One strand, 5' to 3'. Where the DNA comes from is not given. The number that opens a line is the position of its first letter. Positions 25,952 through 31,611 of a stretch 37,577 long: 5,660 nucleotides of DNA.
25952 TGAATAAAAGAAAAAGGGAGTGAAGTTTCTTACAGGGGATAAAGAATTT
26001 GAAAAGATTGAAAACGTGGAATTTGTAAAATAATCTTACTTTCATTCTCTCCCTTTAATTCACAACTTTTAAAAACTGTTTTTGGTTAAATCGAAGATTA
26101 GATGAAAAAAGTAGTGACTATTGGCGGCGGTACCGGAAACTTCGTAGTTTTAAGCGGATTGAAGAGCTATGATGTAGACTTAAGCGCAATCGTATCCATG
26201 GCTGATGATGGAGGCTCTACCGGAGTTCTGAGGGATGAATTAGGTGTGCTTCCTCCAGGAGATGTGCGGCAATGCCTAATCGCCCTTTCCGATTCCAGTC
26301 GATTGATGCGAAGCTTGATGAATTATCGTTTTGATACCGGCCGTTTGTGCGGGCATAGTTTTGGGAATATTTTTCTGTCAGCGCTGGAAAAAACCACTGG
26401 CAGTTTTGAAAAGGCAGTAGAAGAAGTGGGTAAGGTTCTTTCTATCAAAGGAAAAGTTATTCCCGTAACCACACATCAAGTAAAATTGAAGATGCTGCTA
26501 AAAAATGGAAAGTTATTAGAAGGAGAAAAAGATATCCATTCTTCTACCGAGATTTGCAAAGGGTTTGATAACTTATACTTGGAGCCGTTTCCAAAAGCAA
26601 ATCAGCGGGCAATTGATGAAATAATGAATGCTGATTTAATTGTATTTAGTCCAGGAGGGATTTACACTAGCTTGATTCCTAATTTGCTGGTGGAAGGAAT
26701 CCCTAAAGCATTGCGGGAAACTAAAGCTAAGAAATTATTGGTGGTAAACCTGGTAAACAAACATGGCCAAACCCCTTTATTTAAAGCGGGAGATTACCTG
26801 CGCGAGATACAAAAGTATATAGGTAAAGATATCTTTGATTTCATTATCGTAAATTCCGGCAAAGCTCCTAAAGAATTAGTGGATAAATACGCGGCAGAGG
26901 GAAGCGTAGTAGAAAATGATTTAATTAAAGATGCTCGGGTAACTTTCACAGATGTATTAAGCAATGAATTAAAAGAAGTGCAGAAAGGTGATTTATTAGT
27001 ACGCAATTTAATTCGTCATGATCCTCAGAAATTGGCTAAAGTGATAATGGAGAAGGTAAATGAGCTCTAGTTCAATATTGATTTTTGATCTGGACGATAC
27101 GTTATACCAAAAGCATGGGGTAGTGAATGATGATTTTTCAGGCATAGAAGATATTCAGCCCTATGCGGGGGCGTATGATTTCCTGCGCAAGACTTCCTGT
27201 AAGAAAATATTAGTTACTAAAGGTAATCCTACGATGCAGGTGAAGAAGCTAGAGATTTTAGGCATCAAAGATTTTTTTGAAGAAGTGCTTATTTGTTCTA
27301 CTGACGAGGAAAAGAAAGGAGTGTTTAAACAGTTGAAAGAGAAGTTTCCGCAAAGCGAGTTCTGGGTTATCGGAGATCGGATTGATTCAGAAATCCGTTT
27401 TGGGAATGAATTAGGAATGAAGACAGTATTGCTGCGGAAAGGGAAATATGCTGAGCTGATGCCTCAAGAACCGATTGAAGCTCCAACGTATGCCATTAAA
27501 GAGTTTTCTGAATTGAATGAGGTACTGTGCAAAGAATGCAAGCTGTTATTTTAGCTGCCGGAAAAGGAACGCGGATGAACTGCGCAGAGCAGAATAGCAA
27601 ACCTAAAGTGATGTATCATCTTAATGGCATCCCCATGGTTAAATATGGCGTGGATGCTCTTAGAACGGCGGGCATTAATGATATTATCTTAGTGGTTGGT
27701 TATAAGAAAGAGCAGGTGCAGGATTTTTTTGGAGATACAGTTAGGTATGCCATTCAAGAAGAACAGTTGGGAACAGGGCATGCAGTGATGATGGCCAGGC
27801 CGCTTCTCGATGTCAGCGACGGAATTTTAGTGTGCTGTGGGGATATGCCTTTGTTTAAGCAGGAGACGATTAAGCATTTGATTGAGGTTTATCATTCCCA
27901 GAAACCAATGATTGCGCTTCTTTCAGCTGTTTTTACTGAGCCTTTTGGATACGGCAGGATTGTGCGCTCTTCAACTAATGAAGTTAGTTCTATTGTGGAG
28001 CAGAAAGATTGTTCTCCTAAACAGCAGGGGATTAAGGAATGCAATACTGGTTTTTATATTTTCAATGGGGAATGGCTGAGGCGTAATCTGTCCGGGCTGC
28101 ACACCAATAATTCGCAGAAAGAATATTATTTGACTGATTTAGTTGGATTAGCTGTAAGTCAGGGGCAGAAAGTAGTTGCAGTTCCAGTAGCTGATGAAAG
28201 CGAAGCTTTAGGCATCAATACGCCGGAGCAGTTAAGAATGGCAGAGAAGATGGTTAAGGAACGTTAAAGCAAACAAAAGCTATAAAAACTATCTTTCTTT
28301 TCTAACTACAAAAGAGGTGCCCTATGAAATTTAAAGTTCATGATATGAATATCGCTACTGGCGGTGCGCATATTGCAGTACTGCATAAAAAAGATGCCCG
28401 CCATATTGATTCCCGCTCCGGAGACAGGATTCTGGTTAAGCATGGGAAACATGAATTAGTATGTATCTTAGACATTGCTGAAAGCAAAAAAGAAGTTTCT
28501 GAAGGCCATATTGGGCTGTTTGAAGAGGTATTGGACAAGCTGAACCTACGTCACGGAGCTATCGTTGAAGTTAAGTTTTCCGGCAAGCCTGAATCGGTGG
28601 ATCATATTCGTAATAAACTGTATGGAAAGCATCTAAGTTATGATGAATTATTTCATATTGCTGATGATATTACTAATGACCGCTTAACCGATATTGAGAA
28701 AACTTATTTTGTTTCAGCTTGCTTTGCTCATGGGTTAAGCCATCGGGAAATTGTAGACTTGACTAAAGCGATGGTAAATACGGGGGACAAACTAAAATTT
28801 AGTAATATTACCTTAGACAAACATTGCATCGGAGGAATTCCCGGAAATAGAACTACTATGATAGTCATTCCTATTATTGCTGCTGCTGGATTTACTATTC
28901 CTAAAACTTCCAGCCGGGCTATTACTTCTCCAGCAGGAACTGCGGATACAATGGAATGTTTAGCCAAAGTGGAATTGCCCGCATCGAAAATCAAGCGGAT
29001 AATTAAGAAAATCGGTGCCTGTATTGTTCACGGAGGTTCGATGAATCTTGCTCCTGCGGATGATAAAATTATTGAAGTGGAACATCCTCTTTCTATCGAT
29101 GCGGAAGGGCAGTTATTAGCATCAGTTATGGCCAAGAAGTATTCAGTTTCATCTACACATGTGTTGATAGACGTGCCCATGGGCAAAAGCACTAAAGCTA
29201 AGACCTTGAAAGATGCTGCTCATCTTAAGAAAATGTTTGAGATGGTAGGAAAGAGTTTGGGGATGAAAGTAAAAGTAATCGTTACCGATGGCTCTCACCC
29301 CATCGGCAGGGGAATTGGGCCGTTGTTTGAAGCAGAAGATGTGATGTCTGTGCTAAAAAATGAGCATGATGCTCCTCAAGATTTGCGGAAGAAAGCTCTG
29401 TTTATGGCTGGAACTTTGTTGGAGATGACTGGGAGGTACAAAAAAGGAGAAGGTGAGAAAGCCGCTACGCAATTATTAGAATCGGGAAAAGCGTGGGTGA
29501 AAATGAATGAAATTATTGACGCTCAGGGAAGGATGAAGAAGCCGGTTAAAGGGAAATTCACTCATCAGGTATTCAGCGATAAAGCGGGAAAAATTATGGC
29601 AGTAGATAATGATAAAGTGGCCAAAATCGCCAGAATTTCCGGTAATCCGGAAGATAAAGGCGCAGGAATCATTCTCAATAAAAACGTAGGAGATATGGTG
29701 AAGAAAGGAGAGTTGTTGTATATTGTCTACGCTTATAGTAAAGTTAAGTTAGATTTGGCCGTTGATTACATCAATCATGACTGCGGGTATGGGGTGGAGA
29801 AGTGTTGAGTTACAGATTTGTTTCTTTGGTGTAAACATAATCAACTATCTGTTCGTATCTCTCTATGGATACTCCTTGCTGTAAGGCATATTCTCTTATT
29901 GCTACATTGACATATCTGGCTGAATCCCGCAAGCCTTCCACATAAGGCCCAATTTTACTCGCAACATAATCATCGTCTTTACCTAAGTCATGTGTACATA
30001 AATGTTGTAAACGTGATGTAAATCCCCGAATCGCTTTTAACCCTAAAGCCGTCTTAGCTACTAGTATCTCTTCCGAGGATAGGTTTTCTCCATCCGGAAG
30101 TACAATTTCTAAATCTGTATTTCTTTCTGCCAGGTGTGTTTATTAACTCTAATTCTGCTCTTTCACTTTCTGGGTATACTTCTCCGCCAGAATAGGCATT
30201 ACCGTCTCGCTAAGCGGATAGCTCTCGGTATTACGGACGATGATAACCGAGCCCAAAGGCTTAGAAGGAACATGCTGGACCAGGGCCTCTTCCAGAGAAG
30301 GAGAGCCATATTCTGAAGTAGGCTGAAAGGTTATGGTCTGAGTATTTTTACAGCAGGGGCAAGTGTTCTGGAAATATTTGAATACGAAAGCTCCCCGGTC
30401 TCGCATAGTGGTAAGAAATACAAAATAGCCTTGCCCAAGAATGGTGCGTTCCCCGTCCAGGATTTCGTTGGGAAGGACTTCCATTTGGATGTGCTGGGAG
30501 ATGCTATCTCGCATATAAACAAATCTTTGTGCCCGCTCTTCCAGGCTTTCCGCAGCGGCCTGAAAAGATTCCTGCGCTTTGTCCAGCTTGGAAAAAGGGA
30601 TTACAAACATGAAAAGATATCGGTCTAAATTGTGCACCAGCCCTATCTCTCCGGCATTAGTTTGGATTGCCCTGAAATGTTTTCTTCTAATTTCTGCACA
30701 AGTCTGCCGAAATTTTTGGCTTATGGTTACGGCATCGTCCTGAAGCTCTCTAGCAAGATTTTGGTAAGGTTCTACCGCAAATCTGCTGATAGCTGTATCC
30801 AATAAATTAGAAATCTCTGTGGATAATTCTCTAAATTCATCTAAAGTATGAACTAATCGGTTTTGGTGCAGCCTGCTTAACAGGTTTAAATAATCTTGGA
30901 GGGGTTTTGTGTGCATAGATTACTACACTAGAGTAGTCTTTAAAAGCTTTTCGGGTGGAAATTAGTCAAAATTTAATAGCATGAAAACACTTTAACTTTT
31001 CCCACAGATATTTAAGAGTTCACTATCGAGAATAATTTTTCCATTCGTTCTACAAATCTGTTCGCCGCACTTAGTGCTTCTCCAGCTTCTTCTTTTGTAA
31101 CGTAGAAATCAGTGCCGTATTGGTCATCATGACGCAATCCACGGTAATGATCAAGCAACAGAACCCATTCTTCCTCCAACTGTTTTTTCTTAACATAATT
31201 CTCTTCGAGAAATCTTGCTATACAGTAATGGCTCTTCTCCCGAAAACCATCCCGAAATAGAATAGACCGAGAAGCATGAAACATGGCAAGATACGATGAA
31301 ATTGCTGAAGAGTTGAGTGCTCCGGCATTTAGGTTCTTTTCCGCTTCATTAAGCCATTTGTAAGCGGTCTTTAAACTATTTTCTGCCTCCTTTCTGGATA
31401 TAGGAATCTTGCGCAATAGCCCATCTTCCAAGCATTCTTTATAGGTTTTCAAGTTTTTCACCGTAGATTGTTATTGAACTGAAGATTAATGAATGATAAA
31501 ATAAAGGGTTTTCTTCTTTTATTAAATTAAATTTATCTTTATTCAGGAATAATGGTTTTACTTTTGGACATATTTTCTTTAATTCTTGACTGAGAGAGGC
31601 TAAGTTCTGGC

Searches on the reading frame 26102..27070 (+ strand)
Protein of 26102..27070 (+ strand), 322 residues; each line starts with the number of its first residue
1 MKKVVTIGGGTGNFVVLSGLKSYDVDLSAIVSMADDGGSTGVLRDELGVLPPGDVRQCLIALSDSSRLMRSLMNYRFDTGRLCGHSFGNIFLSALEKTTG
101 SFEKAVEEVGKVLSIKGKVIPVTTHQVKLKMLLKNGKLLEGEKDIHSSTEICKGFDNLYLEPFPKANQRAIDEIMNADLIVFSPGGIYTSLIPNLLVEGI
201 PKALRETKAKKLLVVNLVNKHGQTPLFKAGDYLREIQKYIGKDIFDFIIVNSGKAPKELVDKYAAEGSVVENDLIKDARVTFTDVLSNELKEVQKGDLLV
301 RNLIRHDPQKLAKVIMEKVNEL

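Call 16: search_protein_families(library=pfam, proteins=[window:26102-27070:+], max_evalue=0.01)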
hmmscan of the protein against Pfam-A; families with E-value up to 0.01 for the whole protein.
window:26102-27070:+ (322 aa): 1 family
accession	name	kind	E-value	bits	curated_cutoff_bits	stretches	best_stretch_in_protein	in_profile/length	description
PF01933.23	CofD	-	9.3e-86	288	30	1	4-273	1-273/290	2-phospho-L-lactate transferase CofD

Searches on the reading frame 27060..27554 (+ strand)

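Call 73: search_protein_families(library=pfam, proteins=[window:27060-27554:+], max_evalue=0.001)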
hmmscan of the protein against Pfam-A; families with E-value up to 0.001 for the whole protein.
window:27060-27554:+ (164 aa): 3 families
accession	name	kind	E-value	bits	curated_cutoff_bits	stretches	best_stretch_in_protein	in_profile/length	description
PF00702.32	Hydrolase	-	6.8e-11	43.4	26.4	1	28-119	93-191/191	haloacid dehalogenase-like hydrolase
PF13242.12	Hydrolase_like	-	1.6e-10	41.2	22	1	89-152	10-75/75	HAD-hyrolase-like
PF13419.12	HAD_2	-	3.7e-06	27.6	23.8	1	31-124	77-177/178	Haloacid dehalogenase-like hydrolase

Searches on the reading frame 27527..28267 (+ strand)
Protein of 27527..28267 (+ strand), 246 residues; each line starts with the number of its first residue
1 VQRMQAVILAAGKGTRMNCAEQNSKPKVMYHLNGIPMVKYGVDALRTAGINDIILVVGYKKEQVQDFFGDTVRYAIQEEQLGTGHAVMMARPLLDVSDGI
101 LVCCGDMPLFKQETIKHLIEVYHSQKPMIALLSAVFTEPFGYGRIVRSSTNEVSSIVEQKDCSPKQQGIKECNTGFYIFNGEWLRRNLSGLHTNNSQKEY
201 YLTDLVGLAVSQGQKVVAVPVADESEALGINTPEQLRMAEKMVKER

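Call 73: search_protein_families(library=pfam, proteins=[window:27527-28267:+], max_evalue=0.001)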
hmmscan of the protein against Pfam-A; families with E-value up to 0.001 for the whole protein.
window:27527-28267:+ (246 aa): 3 families
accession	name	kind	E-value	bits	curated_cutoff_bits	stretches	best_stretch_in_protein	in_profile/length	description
PF00483.29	NTP_transferase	-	2.7e-20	73.5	21.2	1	6-220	2-220/245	Nucleotidyl transferase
PF12804.13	NTP_transf_3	-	5.6e-20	72.6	27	1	6-147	1-138/160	MobA-like NTP transferase domain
PF01128.25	IspD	-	4.6e-09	36.8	27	1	4-127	1-122/221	2-C-methyl-D-erythritol 4-phosphate cytidylyltransferase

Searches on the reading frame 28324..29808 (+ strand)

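Call 73: search_protein_families(library=pfam, proteins=[window:28324-29808:+], max_evalue=0.001)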
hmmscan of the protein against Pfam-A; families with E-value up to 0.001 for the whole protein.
window:28324-29808:+ (494 aa): 3 families
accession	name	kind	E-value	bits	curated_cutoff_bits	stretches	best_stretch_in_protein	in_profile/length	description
PF00591.27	Glycos_transf_3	-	5.9e-11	42.9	27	1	163-390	4-252/253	Glycosyl transferase family, a/b domain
PF02885.22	Glycos_trans_3N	-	1.5e-10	41.1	26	1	93-154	2-63/63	Glycosyl transferase family, helical bundle domain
PF07831.19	PYNP_C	-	1.4e-08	34.7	27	1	441-485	26-70/75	Pyrimidine nucleoside phosphorylase C-terminal domain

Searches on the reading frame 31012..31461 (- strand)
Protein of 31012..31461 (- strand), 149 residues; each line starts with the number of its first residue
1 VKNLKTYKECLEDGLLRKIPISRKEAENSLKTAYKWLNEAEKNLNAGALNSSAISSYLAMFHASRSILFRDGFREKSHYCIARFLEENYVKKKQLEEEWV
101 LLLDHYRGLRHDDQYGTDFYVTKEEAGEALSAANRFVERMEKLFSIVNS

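Call 74: search_protein_families(library=pfam, proteins=[window:31012-31461:-], max_evalue=0.001)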
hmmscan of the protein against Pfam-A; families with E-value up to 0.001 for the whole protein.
window:31012-31461:- (149 aa): 1 family
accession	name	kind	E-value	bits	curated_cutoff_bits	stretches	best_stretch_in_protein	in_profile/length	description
PF05168.19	HEPN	-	8.5e-18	65.1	22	1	27-142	2-116/117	HEPN domain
